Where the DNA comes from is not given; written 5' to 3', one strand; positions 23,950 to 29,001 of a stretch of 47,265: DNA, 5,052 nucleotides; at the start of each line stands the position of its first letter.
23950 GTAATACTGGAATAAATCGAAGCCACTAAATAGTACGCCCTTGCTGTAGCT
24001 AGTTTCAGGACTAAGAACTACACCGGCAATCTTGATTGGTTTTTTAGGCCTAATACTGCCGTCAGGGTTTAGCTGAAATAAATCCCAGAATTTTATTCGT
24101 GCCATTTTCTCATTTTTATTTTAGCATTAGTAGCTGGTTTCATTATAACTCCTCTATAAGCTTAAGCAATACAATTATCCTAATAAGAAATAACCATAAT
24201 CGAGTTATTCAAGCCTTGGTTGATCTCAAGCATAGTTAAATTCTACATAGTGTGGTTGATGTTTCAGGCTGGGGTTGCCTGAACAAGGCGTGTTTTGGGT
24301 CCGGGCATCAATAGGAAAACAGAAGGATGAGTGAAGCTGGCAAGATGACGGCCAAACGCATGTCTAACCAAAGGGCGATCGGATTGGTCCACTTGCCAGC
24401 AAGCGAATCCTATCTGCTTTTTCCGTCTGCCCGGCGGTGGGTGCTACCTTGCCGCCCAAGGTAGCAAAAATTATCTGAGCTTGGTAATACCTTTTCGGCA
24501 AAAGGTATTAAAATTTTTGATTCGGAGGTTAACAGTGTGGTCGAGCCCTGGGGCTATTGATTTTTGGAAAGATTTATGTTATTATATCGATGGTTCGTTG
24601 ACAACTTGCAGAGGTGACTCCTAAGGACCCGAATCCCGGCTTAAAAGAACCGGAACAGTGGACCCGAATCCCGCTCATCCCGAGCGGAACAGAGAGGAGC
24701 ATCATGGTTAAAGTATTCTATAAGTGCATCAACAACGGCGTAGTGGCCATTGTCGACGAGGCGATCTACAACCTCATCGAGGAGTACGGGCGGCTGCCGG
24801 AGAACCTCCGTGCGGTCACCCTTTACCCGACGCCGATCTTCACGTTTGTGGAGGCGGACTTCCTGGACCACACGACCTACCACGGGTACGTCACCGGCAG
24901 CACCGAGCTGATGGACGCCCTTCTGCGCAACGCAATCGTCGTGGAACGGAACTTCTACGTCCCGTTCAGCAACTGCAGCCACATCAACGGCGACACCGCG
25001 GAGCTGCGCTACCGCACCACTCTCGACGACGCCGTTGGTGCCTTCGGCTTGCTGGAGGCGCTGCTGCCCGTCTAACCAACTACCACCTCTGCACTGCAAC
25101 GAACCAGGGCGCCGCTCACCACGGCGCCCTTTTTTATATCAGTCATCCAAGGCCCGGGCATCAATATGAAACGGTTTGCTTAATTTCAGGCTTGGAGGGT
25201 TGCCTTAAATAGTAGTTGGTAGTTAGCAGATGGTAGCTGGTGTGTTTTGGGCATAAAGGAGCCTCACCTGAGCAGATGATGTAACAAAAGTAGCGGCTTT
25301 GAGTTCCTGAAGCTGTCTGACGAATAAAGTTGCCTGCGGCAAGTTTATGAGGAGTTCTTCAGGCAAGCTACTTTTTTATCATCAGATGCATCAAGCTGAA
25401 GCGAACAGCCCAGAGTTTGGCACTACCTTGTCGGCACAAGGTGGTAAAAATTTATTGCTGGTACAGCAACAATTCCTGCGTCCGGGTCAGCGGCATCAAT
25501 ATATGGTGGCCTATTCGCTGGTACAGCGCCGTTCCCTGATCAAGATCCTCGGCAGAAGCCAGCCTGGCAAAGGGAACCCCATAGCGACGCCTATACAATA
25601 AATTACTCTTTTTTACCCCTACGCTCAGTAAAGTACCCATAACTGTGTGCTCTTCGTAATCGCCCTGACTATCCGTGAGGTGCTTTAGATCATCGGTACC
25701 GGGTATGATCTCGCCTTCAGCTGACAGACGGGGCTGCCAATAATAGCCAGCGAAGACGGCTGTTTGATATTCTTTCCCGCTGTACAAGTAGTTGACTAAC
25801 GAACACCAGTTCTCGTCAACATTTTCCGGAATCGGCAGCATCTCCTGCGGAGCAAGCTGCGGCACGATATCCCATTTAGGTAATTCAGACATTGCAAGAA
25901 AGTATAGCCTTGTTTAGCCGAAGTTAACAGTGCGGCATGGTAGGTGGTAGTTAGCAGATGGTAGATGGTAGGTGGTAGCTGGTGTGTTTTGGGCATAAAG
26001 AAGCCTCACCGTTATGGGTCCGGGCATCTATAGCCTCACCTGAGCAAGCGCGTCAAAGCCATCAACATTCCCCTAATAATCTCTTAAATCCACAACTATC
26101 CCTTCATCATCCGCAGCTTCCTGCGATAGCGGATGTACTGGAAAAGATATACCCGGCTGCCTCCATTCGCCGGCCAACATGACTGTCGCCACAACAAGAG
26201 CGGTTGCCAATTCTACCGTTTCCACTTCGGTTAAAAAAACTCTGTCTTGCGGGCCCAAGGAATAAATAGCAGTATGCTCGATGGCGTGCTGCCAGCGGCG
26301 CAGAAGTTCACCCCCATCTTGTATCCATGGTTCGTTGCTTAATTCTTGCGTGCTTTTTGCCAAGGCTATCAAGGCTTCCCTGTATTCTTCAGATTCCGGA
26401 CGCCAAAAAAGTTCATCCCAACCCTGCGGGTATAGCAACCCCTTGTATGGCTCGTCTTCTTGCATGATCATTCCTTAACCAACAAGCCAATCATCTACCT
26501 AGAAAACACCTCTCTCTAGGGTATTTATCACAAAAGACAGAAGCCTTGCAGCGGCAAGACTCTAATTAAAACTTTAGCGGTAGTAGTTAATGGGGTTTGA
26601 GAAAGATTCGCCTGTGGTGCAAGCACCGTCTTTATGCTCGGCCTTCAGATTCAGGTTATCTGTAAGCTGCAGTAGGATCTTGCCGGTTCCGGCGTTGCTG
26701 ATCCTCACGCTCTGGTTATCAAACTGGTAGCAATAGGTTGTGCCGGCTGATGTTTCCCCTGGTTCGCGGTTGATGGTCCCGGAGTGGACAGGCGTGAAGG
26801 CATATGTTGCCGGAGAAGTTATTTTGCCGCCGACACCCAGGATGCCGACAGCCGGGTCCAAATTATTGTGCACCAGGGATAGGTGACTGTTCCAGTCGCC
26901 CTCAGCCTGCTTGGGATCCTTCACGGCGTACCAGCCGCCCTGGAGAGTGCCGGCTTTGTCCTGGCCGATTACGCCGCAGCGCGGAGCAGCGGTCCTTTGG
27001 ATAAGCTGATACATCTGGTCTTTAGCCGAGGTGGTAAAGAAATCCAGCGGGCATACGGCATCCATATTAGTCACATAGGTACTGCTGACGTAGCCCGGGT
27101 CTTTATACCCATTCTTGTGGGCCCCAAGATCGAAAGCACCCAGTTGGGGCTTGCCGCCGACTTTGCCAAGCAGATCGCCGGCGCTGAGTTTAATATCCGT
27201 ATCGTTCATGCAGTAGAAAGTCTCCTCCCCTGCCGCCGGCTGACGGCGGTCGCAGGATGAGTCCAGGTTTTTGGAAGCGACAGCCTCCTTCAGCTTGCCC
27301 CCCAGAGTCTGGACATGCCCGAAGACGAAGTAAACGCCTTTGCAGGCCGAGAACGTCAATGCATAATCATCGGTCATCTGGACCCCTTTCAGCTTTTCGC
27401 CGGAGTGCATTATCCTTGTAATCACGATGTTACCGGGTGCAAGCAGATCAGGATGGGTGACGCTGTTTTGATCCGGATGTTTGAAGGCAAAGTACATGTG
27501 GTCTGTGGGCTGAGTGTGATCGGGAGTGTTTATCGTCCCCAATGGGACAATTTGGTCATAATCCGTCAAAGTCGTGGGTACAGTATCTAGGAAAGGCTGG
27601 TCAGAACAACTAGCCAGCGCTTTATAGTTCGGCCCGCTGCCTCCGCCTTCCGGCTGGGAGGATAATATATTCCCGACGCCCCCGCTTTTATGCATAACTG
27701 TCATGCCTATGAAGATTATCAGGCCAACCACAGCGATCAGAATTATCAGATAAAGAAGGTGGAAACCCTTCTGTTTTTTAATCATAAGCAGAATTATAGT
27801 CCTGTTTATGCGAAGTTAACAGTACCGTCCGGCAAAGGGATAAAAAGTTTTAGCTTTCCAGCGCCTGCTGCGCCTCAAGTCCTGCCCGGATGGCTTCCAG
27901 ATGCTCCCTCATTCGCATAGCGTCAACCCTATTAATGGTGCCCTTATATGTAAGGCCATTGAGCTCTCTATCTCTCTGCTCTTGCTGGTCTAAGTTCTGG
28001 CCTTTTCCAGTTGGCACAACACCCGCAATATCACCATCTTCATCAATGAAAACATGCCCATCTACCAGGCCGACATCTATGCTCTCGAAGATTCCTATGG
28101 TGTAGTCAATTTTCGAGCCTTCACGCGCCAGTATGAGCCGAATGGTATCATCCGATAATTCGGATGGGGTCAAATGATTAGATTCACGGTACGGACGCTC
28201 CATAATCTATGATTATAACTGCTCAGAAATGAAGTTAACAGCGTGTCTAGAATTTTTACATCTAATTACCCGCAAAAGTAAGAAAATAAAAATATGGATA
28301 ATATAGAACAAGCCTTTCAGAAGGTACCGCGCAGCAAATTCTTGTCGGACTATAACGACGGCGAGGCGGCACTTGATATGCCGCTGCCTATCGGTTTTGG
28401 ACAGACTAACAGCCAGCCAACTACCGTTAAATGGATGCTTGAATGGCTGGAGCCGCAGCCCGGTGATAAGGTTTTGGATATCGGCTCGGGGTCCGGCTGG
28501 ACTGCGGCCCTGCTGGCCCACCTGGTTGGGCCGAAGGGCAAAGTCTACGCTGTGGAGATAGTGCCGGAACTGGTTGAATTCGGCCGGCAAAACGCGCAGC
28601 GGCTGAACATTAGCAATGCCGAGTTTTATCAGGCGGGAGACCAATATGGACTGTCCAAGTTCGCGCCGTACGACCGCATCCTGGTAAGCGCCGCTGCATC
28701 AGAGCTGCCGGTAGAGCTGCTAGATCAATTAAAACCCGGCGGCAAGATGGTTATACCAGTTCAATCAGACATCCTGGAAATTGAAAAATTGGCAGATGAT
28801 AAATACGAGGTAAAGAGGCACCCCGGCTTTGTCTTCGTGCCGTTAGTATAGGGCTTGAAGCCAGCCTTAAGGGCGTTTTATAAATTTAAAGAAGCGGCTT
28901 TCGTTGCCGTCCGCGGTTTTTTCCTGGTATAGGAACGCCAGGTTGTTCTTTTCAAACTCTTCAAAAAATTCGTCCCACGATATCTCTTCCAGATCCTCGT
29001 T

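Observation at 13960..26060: Accessory mosaic built from a few repeated intergenic modules arranged as nested inverted pairs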

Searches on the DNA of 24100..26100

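Call 57: search_rna_families(source=window, start=24100, end=26100, threshold=evalue, max_evalue=1)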
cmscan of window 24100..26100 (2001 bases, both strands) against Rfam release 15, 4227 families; matches with E-value up to 1: 0.
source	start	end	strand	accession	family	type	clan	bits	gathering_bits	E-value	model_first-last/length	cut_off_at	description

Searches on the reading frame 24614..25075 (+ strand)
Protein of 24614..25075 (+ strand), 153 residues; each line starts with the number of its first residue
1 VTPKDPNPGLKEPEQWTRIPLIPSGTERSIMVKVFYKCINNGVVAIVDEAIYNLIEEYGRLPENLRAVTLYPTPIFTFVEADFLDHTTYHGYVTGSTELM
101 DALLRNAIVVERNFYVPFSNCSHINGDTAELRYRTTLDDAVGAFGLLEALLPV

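Call 13: search_protein_families(library=pfam, proteins=[window:24614-25075:+], max_evalue=0.01)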
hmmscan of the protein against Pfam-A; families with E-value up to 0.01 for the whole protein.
window:24614-25075:+ (153 aa): 0 families

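Call 40: search_protein_families(library=padloc, proteins=[window:24614-25075:+], max_evalue=0.01)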
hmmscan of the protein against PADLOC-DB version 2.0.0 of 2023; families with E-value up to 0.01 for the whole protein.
window:24614-25075:+ (153 aa): 0 families

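Call 62: search_protein_families(library=phrogs, proteins=[window:24614-25075:+], max_evalue=0.01)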
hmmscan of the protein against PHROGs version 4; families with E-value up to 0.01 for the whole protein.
window:24614-25075:+ (153 aa): 0 families

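Call 80: search_dna_similar(query=window:24704-25075:+, collection=phages, mode=protein, max_evalue=0.001, max_rows=10)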
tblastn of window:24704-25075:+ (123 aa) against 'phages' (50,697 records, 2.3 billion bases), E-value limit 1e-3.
No match.

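Call 82: search_dna_similar(query=window:24704-25075:+, collection=plasmids, mode=protein, max_evalue=0.001, max_rows=10)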
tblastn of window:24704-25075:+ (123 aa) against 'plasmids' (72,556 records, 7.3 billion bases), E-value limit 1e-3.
No match.

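Call 94: search_protein_families(library=ncbifam, proteins=[window:24614-25075:+], max_evalue=0.01)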
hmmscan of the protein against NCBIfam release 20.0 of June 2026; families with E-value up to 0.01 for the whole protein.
window:24614-25075:+ (153 aa): 0 families

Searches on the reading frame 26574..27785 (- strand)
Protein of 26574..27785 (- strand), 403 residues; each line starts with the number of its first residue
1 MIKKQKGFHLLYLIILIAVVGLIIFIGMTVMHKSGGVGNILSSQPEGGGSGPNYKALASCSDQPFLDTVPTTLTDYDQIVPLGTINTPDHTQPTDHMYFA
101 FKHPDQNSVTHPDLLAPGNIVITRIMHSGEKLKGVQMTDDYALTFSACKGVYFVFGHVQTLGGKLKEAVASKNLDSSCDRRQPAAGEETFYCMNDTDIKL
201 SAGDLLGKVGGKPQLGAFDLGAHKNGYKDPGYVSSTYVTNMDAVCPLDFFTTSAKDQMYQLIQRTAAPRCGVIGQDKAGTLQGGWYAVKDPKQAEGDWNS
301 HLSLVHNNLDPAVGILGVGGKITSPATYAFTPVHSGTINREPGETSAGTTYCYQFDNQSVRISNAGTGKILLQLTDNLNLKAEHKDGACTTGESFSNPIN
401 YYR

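Call 13: search_protein_families(library=pfam, proteins=[window:26574-27785:-], max_evalue=0.01)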
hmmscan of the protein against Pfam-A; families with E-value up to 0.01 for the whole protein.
window:26574-27785:- (403 aa): 0 families

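Call 41: find_homologous_proteins(query=window:26574-27785:-, max_evalue=1e-10)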
Query window:26574-27785:- (403 aa): 33 proteins with E <= 1e-10 among 2664 candidates.
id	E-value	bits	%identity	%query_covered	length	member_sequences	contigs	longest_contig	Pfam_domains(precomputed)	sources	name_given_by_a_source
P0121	5.7e-277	936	100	100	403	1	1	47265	-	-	-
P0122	5.2e-146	505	57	88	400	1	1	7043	-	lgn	-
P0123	2.1e-144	500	55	100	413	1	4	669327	-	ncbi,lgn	-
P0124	5.5e-141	488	53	100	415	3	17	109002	-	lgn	-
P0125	2.4e-127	443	51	100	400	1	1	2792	-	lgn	-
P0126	1.3e-124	434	51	97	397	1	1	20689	-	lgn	-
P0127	1.3e-124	434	50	100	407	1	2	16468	-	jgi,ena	-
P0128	2.7e-122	427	49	100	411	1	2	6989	-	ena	-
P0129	4.7e-121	423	48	99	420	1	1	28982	-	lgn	-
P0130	2.5e-120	420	47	97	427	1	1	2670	-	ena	-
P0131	3.7e-119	416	48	100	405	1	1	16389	-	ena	-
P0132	1.7e-114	401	50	99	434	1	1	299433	-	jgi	jgi:hypothetical protein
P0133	4.4e-113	396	46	100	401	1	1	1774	-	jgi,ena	-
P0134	3.5e-108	380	44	100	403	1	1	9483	-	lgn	-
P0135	3.9e-107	377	45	100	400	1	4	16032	-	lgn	-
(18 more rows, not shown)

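Call 42: find_encoding_contigs(protein=P0123, flank=10000, max_places=4)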
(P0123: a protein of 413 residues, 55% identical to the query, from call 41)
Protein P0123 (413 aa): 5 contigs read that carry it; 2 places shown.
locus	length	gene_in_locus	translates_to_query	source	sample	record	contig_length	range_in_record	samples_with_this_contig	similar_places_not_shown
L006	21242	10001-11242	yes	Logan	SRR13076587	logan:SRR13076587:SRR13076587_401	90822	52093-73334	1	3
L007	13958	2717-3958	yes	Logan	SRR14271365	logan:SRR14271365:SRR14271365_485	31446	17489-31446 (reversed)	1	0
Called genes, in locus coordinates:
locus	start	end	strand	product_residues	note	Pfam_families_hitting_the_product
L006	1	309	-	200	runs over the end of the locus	-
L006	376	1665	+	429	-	PF01225:Mur_ligase, PF08245:Mur_ligase_M, PF02875:Mur_ligase_C (weak)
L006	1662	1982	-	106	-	-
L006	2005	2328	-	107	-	PF03819:MazG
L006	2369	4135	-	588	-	PF26549:Tricorn_N (faint)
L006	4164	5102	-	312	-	-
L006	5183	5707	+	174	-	-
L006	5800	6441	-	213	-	PF00657:Lipase_GDSL, PF13472:Lipase_GDSL_2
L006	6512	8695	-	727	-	PF03176:MMPL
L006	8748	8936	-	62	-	-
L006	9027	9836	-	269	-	-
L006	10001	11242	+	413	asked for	-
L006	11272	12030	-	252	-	PF06966:DUF1295, PF02544:Steroid_dh (weak), PF04191:PEMT (weak)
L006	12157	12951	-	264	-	PF08538:DUF1749 (weak), PF01738:DLH (faint), PF02129:Peptidase_S15 (weak), PF12146:Hydrolase_4, PF00561:Abhydrolase_1 (weak), PF12697:Abhydrolase_6 (weak), PF00326:Peptidase_S9, PF12146:Hydrolase_4 (weak), +1 more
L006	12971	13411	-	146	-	-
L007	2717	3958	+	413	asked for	-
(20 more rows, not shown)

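Call 43: find_encoding_contigs(protein=P0124, flank=10000, max_places=6)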
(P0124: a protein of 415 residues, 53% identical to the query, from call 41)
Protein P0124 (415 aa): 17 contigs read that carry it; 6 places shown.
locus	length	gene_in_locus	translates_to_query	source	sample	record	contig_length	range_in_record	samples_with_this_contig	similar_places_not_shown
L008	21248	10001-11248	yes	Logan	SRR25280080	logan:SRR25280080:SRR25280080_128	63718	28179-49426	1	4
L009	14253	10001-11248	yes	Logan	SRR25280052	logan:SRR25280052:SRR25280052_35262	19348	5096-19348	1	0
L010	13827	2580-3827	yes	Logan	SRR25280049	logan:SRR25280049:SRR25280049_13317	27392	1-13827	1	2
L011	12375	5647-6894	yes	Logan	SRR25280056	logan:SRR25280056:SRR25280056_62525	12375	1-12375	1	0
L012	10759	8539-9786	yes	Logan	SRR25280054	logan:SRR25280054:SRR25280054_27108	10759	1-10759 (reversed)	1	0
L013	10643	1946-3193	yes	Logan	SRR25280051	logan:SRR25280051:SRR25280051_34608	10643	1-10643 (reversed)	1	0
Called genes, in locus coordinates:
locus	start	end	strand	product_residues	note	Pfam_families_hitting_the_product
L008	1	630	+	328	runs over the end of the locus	PF01565:FAD_binding_4, PF02873:MurB_C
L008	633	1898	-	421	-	PF00464:SHMT, PF00155:Aminotran_1_2 (weak)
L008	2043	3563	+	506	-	PF01381:HTH_3, PF13443:HTH_26 (weak), PF13560:HTH_31, PF00275:EPSP_synthase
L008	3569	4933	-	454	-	PF13506:Glyco_transf_21 (faint), PF00535:Glycos_transf_2, PF13641:Glyco_tranf_2_3 (weak), PF00535:Glycos_transf_2, PF13641:Glyco_tranf_2_3, PF13632:Glyco_trans_2_3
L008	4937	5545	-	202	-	PF04203:Sortase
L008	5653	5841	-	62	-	-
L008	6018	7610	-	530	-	PF00331:Glyco_hydro_10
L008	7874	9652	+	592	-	PF01522:Polysacc_deac_1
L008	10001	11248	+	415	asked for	-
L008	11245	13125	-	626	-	-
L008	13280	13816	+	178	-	PF01988:VIT1 (weak)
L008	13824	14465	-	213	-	-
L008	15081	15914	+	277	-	-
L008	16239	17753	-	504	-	PF12072:RNase_Y_N, PF00013:KH_1 (weak), PF01966:HD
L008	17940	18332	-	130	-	PF00814:TsaD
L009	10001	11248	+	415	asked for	-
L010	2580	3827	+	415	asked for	-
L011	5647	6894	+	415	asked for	-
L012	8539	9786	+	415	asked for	-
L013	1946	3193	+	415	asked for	-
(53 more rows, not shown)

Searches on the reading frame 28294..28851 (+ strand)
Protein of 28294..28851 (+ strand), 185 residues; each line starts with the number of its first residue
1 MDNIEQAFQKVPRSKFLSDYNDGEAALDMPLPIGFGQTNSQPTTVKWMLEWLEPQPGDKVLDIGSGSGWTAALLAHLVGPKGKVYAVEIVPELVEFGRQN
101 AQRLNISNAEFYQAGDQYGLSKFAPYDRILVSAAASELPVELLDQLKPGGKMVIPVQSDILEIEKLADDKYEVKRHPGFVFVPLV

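Call 13: search_protein_families(library=pfam, proteins=[window:28294-28851:+], max_evalue=0.01)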
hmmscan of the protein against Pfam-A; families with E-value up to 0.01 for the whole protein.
window:28294-28851:+ (185 aa): 18 families
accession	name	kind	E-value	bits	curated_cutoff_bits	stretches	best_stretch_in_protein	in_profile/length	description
PF01135.25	PCMT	-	1e-50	172.9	20.3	1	2-185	19-206/210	Protein-L-isoaspartate(D-aspartate) O-methyltransferase (PCMT)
PF13847.12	Methyltransf_31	-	2.9e-13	50.2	27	1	56-132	3-81/145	Methyltransferase domain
PF13649.12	Methyltransf_25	-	6.8e-09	36.7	27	1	60-138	1-77/97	Methyltransferase domain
PF01189.24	Methyltr_RsmB-F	-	3e-08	34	27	1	51-137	3-91/199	16S rRNA methyltransferase RsmB/F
PF01209.24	Ubie_methyltran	-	1.3e-06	28.4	20.1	1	53-116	44-107/233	ubiE/COQ5 methyltransferase family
PF01269.23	Fibrillarin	-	1.7e-06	27.8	27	1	52-106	67-122/227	Fibrillarin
PF08241.18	Methyltransf_11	-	5.3e-06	27.4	21.2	1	61-138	1-73/95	Methyltransferase domain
PF06325.19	PrmA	-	5.5e-06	26.5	22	1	34-150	139-254/296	Ribosomal protein L11 methyltransferase (PrmA)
PF00398.26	RrnaAD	-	1.3e-05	24.9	24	1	42-114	16-88/263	Ribosomal RNA adenine dimethylase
PF05175.20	MTS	-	1.4e-05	25.3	23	1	46-129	21-102/170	Methyltransferase small domain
PF13489.12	Methyltransf_23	-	9.6e-05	22.6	27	1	54-111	20-70/164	Methyltransferase domain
PF08242.18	Methyltransf_12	-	0.00028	22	30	1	61-138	1-78/98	Methyltransferase domain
PF08704.16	GCD14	-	0.00038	20.7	26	1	49-108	33-92/247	tRNA methyltransferase complex GCD14 subunit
PF13679.12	Methyltransf_32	-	0.00054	20.4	27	1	52-114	21-87/143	Methyltransferase domain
PF02475.24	TRM5-TYW2_MTfase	-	0.0018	18.7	28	1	55-133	35-112/164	TRM5/TYW2 methyltransferase domain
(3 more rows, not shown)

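Call 18: find_encoding_contigs(protein=window:28294-28851:+, flank=10000, max_places=10)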
Protein window:28294-28851:+ (185 aa): no gene with exactly this product is on record in the collection.
